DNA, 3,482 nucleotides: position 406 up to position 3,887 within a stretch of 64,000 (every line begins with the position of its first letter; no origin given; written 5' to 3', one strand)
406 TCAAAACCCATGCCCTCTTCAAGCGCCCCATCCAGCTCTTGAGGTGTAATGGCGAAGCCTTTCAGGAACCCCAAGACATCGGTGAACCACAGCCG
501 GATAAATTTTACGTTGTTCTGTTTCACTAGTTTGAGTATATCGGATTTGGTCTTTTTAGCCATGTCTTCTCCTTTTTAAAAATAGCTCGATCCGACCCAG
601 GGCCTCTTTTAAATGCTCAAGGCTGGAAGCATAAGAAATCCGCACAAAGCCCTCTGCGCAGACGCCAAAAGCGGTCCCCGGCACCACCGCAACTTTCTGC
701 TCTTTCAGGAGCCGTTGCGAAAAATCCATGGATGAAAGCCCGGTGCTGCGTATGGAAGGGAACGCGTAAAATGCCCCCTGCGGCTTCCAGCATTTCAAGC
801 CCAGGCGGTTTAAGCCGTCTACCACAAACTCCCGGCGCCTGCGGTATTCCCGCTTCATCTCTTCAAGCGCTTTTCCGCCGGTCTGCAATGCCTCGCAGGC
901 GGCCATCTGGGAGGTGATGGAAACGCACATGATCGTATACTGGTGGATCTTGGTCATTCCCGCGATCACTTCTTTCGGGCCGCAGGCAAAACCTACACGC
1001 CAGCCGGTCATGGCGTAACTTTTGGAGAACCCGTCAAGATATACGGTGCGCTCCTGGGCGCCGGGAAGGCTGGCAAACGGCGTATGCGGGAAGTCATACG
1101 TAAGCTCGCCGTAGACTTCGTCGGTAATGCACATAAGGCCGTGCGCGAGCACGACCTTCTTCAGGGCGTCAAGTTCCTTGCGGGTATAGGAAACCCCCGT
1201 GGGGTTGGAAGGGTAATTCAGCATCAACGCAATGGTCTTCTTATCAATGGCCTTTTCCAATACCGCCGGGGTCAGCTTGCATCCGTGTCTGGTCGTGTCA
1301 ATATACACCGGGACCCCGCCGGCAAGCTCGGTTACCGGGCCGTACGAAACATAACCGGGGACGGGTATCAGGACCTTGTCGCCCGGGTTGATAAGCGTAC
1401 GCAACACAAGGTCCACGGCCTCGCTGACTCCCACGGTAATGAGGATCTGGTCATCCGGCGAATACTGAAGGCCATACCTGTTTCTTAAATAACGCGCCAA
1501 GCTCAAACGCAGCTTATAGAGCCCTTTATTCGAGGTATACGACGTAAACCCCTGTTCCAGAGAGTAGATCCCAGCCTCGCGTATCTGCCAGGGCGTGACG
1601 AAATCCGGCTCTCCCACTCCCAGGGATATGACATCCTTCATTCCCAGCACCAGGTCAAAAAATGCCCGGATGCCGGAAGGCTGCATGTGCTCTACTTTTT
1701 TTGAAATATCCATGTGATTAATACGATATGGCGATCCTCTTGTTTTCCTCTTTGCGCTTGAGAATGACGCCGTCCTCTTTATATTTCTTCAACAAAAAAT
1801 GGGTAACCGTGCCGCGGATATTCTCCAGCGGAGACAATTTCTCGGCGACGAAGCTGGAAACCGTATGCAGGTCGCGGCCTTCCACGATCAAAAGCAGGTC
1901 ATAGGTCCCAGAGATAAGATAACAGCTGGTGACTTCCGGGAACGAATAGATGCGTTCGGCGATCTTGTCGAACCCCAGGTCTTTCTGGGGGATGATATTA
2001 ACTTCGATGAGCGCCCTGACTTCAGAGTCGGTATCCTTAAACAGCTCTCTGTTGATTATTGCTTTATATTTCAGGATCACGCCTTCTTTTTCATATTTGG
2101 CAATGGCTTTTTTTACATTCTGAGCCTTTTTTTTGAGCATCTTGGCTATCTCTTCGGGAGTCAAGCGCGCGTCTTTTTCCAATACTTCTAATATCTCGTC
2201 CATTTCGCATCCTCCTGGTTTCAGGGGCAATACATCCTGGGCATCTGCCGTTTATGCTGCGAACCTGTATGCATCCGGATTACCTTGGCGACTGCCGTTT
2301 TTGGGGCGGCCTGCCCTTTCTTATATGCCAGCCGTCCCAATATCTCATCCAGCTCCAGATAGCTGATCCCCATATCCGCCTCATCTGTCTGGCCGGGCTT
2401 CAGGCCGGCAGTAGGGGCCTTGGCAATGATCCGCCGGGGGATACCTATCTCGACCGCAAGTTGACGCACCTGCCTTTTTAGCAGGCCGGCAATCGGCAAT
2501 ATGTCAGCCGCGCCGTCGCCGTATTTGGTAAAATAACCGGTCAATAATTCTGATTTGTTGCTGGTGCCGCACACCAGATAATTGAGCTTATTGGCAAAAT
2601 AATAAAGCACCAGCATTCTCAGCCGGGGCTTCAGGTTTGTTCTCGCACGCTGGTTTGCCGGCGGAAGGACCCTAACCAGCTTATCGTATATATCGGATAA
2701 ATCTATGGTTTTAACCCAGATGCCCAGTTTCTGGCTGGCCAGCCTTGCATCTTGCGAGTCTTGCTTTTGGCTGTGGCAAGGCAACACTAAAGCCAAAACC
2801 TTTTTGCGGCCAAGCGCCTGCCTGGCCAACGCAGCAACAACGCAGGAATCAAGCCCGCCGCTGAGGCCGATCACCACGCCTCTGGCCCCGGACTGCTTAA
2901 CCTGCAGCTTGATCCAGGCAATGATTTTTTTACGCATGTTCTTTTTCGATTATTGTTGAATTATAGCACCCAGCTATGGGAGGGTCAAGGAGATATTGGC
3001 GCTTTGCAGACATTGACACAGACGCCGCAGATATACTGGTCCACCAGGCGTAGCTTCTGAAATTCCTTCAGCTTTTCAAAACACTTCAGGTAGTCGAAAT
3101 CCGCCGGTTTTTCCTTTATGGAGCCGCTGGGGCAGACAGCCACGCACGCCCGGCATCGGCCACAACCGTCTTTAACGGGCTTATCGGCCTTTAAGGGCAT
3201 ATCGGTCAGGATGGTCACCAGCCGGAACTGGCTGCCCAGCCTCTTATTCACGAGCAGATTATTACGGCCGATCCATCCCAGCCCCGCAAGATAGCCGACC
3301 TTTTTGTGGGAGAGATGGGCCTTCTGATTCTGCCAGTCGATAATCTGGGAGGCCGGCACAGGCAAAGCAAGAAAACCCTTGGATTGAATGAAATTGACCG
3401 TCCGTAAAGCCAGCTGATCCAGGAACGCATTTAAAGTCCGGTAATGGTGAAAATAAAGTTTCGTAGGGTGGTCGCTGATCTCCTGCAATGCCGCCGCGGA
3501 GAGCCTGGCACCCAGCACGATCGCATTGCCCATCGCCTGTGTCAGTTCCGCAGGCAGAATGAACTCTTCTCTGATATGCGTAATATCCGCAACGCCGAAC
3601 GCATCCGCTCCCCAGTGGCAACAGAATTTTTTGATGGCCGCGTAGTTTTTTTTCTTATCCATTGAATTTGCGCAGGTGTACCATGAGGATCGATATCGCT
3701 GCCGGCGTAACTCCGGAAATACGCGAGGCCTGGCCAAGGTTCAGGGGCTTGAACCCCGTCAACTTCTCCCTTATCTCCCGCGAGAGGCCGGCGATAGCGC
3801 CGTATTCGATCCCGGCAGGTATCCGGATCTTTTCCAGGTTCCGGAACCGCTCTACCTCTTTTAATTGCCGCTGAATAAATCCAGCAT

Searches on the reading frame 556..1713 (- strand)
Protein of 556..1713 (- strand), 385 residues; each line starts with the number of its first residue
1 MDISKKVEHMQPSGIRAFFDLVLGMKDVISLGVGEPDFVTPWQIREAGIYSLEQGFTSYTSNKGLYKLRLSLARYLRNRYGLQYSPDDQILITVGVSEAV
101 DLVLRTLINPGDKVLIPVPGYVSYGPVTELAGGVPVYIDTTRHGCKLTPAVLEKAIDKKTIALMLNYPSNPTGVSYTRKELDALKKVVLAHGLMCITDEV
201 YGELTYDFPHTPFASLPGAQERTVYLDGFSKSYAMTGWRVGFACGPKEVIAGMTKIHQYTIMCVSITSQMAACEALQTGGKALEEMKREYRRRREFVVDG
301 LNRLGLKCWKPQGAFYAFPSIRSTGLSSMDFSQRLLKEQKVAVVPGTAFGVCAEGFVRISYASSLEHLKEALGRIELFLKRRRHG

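Call 58: search_protein_families(library=pfam, proteins=[window:556-1713:-], max_evalue=0.0001)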
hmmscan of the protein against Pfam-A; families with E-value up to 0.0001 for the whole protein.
window:556-1713:- (385 aa): 3 families
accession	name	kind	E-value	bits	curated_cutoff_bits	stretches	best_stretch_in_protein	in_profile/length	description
PF00155.27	Aminotran_1_2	-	2.3e-72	244.6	19.7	1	26-375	1-361/361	Aminotransferase class I and II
PF01041.23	DegT_DnrJ_EryC1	-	1e-06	28.7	19.8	1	97-198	49-145/360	DegT/DnrJ/EryC1/StrS aminotransferase family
PF00266.25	Aminotran_5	-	1.5e-05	24.6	21.5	1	85-198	59-175/371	Aminotransferase class-V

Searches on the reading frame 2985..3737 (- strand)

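Call 58: search_protein_families(library=pfam, proteins=[window:2985-3737:-], max_evalue=0.0001)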
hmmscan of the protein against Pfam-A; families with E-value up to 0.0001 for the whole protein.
window:2985-3737:- (250 aa): 1 family
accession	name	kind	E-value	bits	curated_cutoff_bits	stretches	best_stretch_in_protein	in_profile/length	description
PF13484.11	Fer4_16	-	2.9e-06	28.4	30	1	192-244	2-63/66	4Fe-4S double cluster binding domain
